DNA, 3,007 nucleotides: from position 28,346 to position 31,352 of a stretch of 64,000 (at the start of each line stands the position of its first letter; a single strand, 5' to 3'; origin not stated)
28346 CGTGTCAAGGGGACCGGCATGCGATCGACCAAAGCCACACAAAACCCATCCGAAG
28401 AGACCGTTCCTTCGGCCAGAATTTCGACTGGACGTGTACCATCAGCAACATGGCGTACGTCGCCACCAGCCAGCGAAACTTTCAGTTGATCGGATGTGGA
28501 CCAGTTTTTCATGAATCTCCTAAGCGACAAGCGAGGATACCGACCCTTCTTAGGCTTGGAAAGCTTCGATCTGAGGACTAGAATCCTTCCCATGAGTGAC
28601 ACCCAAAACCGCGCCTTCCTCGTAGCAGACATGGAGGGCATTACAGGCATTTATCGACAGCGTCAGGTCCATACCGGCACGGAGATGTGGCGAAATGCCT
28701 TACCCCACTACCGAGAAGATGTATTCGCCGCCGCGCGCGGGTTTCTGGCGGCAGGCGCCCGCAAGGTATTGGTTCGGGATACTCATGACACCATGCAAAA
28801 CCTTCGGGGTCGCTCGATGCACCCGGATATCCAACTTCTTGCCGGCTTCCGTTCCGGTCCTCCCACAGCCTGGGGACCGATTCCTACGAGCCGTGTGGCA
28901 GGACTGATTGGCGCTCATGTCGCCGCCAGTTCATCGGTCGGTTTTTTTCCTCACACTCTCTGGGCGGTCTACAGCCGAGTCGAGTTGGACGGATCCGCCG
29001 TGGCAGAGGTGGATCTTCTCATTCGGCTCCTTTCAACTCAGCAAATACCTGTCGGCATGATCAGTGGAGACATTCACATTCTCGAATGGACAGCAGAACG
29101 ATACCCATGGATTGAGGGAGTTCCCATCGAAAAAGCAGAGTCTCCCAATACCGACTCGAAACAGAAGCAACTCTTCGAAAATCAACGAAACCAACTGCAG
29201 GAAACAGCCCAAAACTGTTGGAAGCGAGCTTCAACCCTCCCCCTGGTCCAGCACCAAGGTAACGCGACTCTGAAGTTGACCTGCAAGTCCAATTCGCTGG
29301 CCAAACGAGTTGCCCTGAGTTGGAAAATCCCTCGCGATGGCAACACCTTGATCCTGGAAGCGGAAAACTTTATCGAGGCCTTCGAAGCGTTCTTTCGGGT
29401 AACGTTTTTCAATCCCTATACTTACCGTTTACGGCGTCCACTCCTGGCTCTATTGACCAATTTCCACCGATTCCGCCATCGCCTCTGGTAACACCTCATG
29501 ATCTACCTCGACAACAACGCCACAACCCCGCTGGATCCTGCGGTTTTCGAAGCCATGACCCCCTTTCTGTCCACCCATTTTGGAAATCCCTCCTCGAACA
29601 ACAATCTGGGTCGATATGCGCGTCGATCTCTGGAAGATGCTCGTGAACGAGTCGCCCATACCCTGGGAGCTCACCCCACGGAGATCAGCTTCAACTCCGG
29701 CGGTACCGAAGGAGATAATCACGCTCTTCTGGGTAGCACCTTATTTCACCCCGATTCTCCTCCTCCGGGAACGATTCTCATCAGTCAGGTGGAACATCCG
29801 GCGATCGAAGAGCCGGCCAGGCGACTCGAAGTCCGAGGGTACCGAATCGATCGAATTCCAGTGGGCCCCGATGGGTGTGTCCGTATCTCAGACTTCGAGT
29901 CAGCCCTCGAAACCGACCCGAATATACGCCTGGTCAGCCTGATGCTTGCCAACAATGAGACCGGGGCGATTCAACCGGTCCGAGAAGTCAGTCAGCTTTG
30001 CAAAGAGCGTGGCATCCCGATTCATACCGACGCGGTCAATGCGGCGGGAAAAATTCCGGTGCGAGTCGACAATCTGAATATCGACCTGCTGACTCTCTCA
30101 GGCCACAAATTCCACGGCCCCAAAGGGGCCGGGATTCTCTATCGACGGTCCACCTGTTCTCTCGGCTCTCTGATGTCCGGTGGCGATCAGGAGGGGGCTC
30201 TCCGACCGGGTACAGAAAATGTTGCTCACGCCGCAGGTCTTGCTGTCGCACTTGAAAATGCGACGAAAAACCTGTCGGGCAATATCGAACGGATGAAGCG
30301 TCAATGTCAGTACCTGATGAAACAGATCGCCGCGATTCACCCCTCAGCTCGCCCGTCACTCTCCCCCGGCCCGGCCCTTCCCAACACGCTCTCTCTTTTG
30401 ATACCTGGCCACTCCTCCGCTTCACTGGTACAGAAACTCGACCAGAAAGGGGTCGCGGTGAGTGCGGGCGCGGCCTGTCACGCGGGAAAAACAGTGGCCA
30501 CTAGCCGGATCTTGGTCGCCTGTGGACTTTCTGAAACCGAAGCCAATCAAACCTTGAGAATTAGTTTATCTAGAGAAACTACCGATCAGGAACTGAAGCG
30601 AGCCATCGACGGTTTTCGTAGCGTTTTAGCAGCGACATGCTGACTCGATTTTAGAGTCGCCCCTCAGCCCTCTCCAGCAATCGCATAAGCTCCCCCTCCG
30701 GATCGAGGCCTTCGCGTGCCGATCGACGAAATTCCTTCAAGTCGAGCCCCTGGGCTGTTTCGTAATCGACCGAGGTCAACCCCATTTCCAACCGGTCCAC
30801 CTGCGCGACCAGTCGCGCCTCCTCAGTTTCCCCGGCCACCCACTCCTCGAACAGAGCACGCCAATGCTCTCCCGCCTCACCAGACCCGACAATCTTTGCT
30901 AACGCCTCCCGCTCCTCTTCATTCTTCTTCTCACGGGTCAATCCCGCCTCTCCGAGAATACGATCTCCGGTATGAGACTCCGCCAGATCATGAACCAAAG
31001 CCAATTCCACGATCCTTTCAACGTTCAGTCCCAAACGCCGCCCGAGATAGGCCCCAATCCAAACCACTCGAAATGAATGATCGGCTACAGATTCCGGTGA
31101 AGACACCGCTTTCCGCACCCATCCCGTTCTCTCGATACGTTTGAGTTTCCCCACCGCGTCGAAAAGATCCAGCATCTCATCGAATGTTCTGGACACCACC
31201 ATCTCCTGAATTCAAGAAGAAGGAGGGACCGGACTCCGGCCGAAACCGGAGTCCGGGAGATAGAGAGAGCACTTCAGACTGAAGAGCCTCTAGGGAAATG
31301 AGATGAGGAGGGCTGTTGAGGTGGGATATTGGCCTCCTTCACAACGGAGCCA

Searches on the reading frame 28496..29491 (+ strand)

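Call 15: search_protein_families(library=pfam, proteins=[window:28496-29491:+], max_evalue=0.00001)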
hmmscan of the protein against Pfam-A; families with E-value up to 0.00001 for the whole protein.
window:28496-29491:+ (331 aa): 1 family
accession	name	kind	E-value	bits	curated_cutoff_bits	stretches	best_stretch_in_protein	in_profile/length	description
PF04951.18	Peptidase_M55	-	1.2e-41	143.3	25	1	40-299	3-262/264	D-aminopeptidase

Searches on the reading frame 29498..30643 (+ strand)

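Call 16: search_protein_families(library=pfam, proteins=[window:29498-30643:+], max_evalue=0.00001)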
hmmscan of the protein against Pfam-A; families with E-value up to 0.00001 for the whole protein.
window:29498-30643:+ (381 aa): 2 families
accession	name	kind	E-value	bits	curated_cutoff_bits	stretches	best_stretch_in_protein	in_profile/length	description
PF00266.25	Aminotran_5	-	4.9e-65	220.3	21.5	1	2-368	1-370/371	Aminotransferase class-V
PF01212.27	Beta_elim_lyase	-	9.8e-08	32.1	27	1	90-273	71-226/288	Beta-eliminating lyase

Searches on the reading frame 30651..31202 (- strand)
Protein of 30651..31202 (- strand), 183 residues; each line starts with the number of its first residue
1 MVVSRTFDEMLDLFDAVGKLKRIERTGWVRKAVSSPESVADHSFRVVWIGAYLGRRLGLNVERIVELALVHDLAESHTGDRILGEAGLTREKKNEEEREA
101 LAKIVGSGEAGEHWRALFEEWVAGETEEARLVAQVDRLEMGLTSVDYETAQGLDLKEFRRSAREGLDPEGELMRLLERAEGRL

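Call 16: search_protein_families(library=pfam, proteins=[window:30651-31202:-], max_evalue=0.00001)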
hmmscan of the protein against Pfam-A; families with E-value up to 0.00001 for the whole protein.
window:30651-31202:- (183 aa): 3 families
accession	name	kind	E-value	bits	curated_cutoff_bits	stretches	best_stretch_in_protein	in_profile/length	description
PF13023.12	HD_3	-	2.5e-32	112.5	22.5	1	17-155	1-142/165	HD domain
PF01966.28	HD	-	7.7e-12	46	22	1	39-140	1-115/116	HD domain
PF12917.13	YfbR-like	-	3.1e-09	37.2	25.9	1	14-154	3-151/182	5'-deoxynucleotidase YfbR-like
